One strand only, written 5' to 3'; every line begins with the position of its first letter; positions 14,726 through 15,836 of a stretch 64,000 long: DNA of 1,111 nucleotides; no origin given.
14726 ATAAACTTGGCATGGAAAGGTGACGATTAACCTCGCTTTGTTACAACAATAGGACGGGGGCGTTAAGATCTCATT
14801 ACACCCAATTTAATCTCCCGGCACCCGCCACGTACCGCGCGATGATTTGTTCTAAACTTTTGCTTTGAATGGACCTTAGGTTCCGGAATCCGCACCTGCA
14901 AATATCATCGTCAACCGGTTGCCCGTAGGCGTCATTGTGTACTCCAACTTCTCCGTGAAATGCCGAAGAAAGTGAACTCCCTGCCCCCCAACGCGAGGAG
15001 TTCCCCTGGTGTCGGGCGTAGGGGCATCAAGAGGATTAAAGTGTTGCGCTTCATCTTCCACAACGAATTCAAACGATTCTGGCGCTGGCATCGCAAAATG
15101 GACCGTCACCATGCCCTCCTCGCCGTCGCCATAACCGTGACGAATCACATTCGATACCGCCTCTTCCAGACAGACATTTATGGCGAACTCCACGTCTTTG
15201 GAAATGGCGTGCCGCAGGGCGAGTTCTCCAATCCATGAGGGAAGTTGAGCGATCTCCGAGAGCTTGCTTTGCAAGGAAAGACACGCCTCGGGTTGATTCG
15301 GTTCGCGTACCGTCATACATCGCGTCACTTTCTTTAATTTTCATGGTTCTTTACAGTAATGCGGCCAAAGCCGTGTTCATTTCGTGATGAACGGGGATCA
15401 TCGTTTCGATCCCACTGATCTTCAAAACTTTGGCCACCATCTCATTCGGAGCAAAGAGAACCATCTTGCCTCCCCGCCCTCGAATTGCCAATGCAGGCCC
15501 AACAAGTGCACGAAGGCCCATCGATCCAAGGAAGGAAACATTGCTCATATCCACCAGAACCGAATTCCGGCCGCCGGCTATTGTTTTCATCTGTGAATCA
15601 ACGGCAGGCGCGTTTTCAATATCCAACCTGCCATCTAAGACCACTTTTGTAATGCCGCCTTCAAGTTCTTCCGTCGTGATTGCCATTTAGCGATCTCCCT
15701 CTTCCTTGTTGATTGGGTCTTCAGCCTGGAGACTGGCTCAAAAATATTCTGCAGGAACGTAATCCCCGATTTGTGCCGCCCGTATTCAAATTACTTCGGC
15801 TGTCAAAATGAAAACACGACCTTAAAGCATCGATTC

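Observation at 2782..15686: Partner-switching toolkit with no sigma factor, split around a TonB receptor, a receptor Ser/Thr kinase and a secreted protein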

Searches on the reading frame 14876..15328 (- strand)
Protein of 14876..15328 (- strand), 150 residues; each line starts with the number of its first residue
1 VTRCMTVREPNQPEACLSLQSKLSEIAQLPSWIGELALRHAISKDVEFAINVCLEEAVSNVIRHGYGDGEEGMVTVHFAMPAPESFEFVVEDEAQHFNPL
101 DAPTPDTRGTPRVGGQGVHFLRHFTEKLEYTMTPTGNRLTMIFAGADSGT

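Call 3: search_protein_families(library=pfam, proteins=[window:14876-15328:-], max_evalue=0.01)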
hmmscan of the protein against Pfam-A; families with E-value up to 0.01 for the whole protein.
window:14876-15328:- (150 aa): 2 families
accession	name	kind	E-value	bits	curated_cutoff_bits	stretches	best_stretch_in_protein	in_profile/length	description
PF13581.12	HATPase_c_2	-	3.4e-22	79.2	27.4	1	21-143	3-127/127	Histidine kinase-like ATPase domain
PF02518.31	HATPase_c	-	0.0021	18.9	26.4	1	51-117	7-74/111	Histidine kinase-, DNA gyrase B-, and HSP90-like ATPase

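Call 38: find_homologous_proteins(query=window:14876-15328:-, max_evalue=1e-10)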
Query window:14876-15328:- (150 aa): 109 proteins with E <= 1e-10 among 123 candidates.
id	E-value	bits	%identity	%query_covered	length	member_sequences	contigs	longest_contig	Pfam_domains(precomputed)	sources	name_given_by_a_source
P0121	2.8e-93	328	100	97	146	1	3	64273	PF13581.13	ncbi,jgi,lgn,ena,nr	ncbi:MAG TPA: ATP-binding protein [Candidatus Saccharimonadales bacterium]|jgi:serine/threonine-prot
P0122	5.7e-81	288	86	97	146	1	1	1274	PF13581.13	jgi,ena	-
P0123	1.3e-77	277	85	96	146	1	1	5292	PF13581.13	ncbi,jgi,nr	ncbi:MAG TPA: ATP-binding protein [Candidatus Acidoferrales bacterium]|jgi:anti-sigma regulatory fac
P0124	3.6e-69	250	76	97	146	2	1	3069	PF13581.13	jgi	jgi:anti-sigma regulatory factor (Ser/Thr protein kinase)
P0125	5.9e-66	239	75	97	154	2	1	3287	PF13581.13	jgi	jgi:anti-sigma regulatory factor (Ser/Thr protein kinase)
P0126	2.9e-65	237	72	97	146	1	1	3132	PF13581.13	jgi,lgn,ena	-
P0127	4.6e-64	233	71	97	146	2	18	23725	PF13581.13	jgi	jgi:anti-sigma regulatory factor (Ser/Thr protein kinase)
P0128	7.6e-64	232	70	99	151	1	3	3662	PF13581.13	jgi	jgi:anti-sigma regulatory factor (Ser/Thr protein kinase)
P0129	2.3e-61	224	70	95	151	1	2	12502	PF13581.13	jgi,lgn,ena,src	-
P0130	6.9e-60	220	68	97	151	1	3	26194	PF13581.13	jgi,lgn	jgi:serine/threonine-protein kinase RsbW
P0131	2.5e-58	215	67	97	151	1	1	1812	PF13581.13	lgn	-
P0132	2.8e-56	208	67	95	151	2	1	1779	PF13581.13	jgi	jgi:anti-sigma regulatory factor (Ser/Thr protein kinase)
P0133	1.3e-54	203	65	96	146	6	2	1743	PF13581.13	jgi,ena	-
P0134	1.6e-52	196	67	90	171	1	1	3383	PF13581.13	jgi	jgi:serine/threonine-protein kinase RsbW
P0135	1.6e-51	192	64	96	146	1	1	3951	PF13581.13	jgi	-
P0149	2.8e-44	169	59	95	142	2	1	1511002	PF13581.13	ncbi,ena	-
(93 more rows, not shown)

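Call 39: find_encoding_contigs(protein=P0130, flank=9000, max_places=2)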
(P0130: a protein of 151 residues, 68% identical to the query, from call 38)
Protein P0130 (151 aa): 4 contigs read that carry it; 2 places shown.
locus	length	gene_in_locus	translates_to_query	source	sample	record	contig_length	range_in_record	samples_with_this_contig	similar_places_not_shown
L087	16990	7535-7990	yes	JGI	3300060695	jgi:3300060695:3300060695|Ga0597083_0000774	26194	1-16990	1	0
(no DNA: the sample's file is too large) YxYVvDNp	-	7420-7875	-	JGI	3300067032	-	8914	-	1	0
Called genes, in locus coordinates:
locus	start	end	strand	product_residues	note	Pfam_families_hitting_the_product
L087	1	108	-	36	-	?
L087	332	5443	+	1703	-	PF00072:Response_reg, PF00512:HisKA, PF02518:HATPase_c, PF00072:Response_reg, PF08447:PAS_3, PF08448:PAS_4, PF07730:HisKA_3, PF02518:HATPase_c, +5 more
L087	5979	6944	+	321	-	PF04960:Glutaminase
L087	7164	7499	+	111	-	PF01740:STAS, PF13466:STAS_2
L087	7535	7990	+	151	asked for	PF13581:HATPase_c_2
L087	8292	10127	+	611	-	PF00139:Lectin_legB, PF18483:Lectin_L-type_dom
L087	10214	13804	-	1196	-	PF00069:Pkinase, PF07714:PK_Tyr_Ser-Thr, PF03109:ABC1, PF13424:TPR_12 (weak), PF13424:TPR_12, PF13424:TPR_12, PF17874:TPR_MalT, PF13424:TPR_12, +23 more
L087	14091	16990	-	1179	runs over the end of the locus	PF13620:CarboxypepD_reg, PF07715:Plug (weak), PF25183:OMP_b-brl_4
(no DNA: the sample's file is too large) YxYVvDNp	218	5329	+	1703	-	PF00072:Response_reg, PF00512:HisKA, PF02518:HATPase_c, PF00072:Response_reg, PF08447:PAS_3, PF08448:PAS_4, PF07730:HisKA_3, PF02518:HATPase_c, +5 more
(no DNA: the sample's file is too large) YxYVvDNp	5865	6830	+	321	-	PF04960:Glutaminase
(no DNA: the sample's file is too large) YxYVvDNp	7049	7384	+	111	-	PF01740:STAS, PF13466:STAS_2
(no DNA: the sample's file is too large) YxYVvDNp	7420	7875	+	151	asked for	PF13581:HATPase_c_2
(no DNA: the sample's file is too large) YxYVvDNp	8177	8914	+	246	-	?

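Call 40: find_encoding_contigs(protein=P0127, flank=9000, max_places=3)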
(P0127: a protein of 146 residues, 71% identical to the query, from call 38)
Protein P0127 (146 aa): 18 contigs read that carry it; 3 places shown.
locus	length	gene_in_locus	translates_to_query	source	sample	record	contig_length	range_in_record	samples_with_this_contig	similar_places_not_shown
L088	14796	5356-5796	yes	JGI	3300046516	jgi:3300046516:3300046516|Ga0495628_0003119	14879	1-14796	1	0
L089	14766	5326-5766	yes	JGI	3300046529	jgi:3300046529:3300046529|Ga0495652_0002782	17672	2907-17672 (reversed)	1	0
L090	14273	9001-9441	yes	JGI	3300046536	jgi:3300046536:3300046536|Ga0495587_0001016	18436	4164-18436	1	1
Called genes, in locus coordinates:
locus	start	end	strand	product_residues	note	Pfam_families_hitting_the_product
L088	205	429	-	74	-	-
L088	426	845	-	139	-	-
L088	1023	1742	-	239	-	PF02163:Peptidase_M50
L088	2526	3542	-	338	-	PF25174:Beta-prop_THOC3 (faint), PF23414:Beta-prop_EML_2 (faint)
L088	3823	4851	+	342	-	PF04960:Glutaminase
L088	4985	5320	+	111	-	PF01740:STAS, PF13466:STAS_2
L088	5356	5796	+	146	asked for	PF13581:HATPase_c_2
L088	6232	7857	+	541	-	-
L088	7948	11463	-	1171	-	PF00069:Pkinase, PF07714:PK_Tyr_Ser-Thr, PF03109:ABC1 (weak), PF14938:SNAP, PF13424:TPR_12, PF13424:TPR_12, PF17874:TPR_MalT, PF13424:TPR_12, +21 more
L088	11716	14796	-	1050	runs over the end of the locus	PF07715:Plug (weak), PF25183:OMP_b-brl_4, PF00593:TonB_dep_Rec_b-barrel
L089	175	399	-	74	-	-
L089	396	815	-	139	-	-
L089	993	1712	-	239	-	PF02163:Peptidase_M50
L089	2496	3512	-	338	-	PF25174:Beta-prop_THOC3 (faint), PF23414:Beta-prop_EML_2 (faint)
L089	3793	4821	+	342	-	PF04960:Glutaminase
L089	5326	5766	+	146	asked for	PF13581:HATPase_c_2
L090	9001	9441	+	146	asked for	PF13581:HATPase_c_2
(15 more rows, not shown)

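Call 41: find_encoding_contigs(protein=P0149, flank=9000, max_places=2)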
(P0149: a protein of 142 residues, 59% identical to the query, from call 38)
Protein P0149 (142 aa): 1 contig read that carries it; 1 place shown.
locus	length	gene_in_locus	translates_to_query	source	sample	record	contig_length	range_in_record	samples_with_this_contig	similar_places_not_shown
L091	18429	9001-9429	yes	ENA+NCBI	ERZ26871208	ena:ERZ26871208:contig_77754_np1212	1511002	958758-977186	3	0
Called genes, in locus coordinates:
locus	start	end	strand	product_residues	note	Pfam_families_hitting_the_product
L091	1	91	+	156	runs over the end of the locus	-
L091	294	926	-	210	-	PF12867:DinB_2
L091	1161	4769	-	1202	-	PF13620:CarboxypepD_reg, PF13715:CarbopepD_reg_2, PF17802:SpaA (weak), PF25183:OMP_b-brl_4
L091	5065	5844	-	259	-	PF00378:ECH_1, PF16113:ECH_2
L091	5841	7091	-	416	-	PF02515:CoA_transf_3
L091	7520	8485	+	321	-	PF04960:Glutaminase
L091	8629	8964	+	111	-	PF01740:STAS, PF13466:STAS_2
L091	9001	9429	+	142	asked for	PF13581:HATPase_c_2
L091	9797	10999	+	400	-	PF13473:Cupredoxin_1 (faint), PF00127:Copper-bind (faint)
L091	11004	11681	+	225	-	PF02630:SCO1-SenC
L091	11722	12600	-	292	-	-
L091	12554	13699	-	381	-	PF13620:CarboxypepD_reg, PF13715:CarbopepD_reg_2 (weak), PF22904:NOMO1-like_2nd, PF17210:SdrD_B (faint), PF07719:TPR_2 (faint), PF00515:TPR_1 (faint), PF13432:TPR_16 (weak), PF14559:TPR_19 (faint), +1 more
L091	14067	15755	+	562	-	PF01011:PQQ, PF13570:Beta-prop_ACSF4 (faint), PF13360:PQQ_2, PF01011:PQQ, PF13360:PQQ_2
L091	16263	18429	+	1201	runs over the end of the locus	PF13620:CarboxypepD_reg, PF13715:CarbopepD_reg_2, PF17210:SdrD_B (weak), PF25183:OMP_b-brl_4, PF00593:TonB_dep_Rec_b-barrel (weak)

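Call 45: find_related_loci(query=A3, collection=metagenome_contigs, flank=7000)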
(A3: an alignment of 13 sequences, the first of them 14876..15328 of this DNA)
Query A3 (150 aa) in metagenome_contigs; peptide patterns used: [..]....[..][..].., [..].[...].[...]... (x = any residue, [..] = any of these).
487 stretches matched a pattern; 378 encode a relative of the query (tblastn E <= 1e-3); the best 80 are kept; 80 distinct loci.
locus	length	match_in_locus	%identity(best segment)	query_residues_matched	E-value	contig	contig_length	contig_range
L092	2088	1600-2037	72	4-149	3e-73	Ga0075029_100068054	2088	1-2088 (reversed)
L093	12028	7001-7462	68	2-150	2e-68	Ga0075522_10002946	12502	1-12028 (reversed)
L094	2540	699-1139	64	2-148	4e-62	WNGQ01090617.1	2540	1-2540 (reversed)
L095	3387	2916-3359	60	2-149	7e-59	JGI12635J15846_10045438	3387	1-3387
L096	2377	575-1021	57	1-149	2e-57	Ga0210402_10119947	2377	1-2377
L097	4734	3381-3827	58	2-150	5e-56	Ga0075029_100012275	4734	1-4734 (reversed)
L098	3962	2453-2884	63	3-146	1e-55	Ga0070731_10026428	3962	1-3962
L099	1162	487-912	58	2-143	5e-55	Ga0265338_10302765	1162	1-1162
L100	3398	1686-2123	55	2-147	6e-52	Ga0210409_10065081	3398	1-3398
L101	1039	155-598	52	2-146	1e-48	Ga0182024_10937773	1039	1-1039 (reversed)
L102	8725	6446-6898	52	3-150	1e-44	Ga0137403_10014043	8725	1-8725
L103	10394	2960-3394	54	3-144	2e-44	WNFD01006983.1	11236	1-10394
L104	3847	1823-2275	52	3-150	1e-44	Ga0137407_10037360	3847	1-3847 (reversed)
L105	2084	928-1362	54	3-144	9e-45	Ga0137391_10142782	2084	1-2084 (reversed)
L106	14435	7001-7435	54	3-144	2e-44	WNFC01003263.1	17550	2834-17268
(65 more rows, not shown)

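Call 59: search_solved_structures(query=window:14876-15328:-, max_evalue=0.01, show_alignments=2)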
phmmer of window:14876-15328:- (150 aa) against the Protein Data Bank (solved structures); distinct sequences matched with E-value up to 0.01: 0.

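Call 66: search_protein_families(library=ncbifam, proteins=[window:14876-15328:-], max_evalue=0.00001)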
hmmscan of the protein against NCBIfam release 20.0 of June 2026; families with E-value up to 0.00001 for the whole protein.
window:14876-15328:- (150 aa): 2 families
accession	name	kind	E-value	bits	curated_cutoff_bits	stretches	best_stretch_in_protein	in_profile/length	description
TIGR01925.2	spIIAB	equivalog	1e-06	28.7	135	1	50-140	38-131/137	anti-sigma F factor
NF003144.0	PRK04069.1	equivalog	8.8e-06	25.2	145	0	49-98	42-90/161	anti-sigma B factor RsbW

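Call 67: predict_structure(alignment_id=A5)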
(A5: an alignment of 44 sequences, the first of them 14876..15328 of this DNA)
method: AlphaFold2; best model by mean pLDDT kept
length: 150 residues; sequences in the alignment: 44
mean_pLDDT: 85.6   pTM: 0.81
mean pLDDT of the five models: 85.6, 84.8, 84.3, 83.2, 80.7
residues with pLDDT >= 90: 96; 70-90: 26; 50-70: 22; < 50: 6
segments of 3 or more residues with pLDDT < 50: 7-9, 148-150
pLDDT, mean of each block of 10 residues (from residue 1): 59 82 96 96 95 94 86 96 95 92 69 63 91 96 74
secondary structure, 60 per line:
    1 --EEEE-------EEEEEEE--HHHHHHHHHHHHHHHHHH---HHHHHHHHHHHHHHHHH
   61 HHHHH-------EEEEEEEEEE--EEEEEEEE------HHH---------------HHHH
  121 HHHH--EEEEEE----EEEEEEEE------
elements in order: E3-6 E14-20 H23-40 H44-65 E73-82 E85-92 H117-124 E127-132 E137-144

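Call 70: fold_search(model_id=the predicted structure, library=pdb)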
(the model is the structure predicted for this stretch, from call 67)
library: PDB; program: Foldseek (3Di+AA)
matches with E <= 10: 268; with E <= 0.001: 27
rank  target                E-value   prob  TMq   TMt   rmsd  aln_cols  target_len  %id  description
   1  1l0o_A                2.0e-08  1.00  0.74  0.78   4.0       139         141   17  Crystal Structure of the Bacillus stearothermophilus Anti-Sigma Factor SpoIIAB with the Sporulation Sigma Factor Sigma (released 2002-04-03)
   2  1th8_A                1.2e-07  1.00  0.69  0.77   4.6       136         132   18  Crystal Structures of the ADP and ATP bound forms of the Bacillus Anti-sigma factor SpoIIAB in complex with the Anti-a (released 2004-06-15)
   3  1til_E                1.6e-07  1.00  0.69  0.74   4.7       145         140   16  Crystal Structures of the ADP and ATP bound forms of the Bacillus Anti-sigma factor SpoIIAB in complex with the Anti-a (released 2004-06-15)
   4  6m37_A                2.3e-07  1.00  0.67  0.87   2.6       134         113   14  The crystal structure of B. subtilis RsbV/RsbW complex in the hexagonal crystal form (released 2020-07-15)
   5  9qih_A                2.7e-07  1.00  0.67  0.37   3.6       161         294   16  Structure of response regulator LvrC from Leptospira (released 2026-03-25)
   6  6m37_C                2.9e-07  1.00  0.67  0.86   2.6       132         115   15  The crystal structure of B. subtilis RsbV/RsbW complex in the hexagonal crystal form (released 2020-07-15)
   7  1tid_C                3.2e-07  1.00  0.70  0.78   4.1       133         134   17  Crystal Structures of the ADP and ATP bound forms of the Bacillus Anti-sigma factor SpoIIAB in complex with the Anti-a (released 2004-06-15)
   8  9qih_B                3.2e-07  1.00  0.65  0.36   3.9       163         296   16  Structure of response regulator LvrC from Leptospira (released 2026-03-25)
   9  1tid_A                1.1e-06  1.00  0.71  0.78   3.9       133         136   17  Crystal Structures of the ADP and ATP bound forms of the Bacillus Anti-sigma factor SpoIIAB in complex with the Anti-a (released 2004-06-15)
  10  1thn_A                1.4e-06  1.00  0.71  0.78   4.1       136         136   17  Crystal Structures of the ADP and ATP bound forms of the Bacillus Anti-sigma factor SpoIIAB in complex with the Anti-a (released 2004-06-15)
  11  6m36_A                1.5e-06  1.00  0.61  0.87   2.8       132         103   11  The crystal structure of B. subtilis RsbV/RsbW complex in the monoclinic crystal form (released 2020-07-15)
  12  6m36_C                2.0e-06  1.00  0.59  0.82   3.8       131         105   12  The crystal structure of B. subtilis RsbV/RsbW complex in the monoclinic crystal form (released 2020-07-15)
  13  8ih8_C                2.0e-06  1.00  0.62  0.71   5.8       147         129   12  anti-sigmaF factor and Anti-sigmaF factor antagonist complex(usfx-RsfB) (released 2024-02-28)
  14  6m36_I                3.1e-06  1.00  0.58  0.81   3.8       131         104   12  The crystal structure of B. subtilis RsbV/RsbW complex in the monoclinic crystal form (released 2020-07-15)
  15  8ih8_D                3.1e-06  1.00  0.62  0.70   6.2       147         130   13  anti-sigmaF factor and Anti-sigmaF factor antagonist complex(usfx-RsfB) (released 2024-02-28)
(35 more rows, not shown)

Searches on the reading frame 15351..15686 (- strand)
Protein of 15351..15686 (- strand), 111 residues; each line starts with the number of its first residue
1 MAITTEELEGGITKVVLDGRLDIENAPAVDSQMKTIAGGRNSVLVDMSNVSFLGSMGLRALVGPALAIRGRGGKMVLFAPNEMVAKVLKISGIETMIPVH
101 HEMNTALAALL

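Call 3: search_protein_families(library=pfam, proteins=[window:15351-15686:-], max_evalue=0.01)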
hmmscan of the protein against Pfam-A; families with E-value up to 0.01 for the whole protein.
window:15351-15686:- (111 aa): 2 families
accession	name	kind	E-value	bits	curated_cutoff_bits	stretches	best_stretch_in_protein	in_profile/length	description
PF01740.26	STAS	-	2.6e-16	59.7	22.6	1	10-104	8-104/106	STAS domain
PF13466.11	STAS_2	-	8e-09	36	29.2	1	15-93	1-79/80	STAS domain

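Call 60: search_solved_structures(query=window:15351-15686:-, max_evalue=0.01)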
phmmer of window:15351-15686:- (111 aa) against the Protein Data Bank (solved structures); distinct sequences matched with E-value up to 0.01: 9.
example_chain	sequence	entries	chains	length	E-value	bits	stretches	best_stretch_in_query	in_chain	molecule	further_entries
4hyl_A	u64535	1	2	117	1.9e-07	34.9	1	7-107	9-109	Stage II sporulation protein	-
4qtp_A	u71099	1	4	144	5.2e-07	33.5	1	6-110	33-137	Anti-sigma factor antagonist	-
1th8_B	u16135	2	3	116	1.3e-05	29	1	9-110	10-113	Anti-sigma F factor antagonist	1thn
1tid_B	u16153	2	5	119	3.7e-05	27.5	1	9-110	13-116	Anti-sigma F factor antagonist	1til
2ka5_A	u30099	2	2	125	4.2e-05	27.4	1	20-107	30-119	Putative anti-sigma factor antagonist TM_1081 | Putative anti-sigma factor antagonist TM1081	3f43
6m36_B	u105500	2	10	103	4.2e-05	27.4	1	14-99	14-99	Anti-sigma-B factor antagonist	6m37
8ih8_A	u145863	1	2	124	8e-05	26.5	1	9-107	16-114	Anti-sigma-F factor antagonist RsfB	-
1sbo_A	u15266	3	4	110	0.00025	24.9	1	16-99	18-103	Putative anti-sigma factor antagonist TM1442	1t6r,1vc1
1auz_A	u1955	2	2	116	0.0013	22.6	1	16-106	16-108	SPOIIAA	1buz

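Call 66: search_protein_families(library=ncbifam, proteins=[window:15351-15686:-], max_evalue=0.00001)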
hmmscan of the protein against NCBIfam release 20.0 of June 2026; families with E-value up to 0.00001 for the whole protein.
window:15351-15686:- (111 aa): 2 families
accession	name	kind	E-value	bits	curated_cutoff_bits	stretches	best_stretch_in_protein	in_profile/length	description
TIGR00377.1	ant_ant_sig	superfamily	6.9e-20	71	53.45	1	8-103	9-106/108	anti-sigma factor antagonist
TIGR02886.1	spore_II_AA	equivalog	7.2e-12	45.2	114.75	1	15-107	12-106/106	anti-sigma F factor antagonist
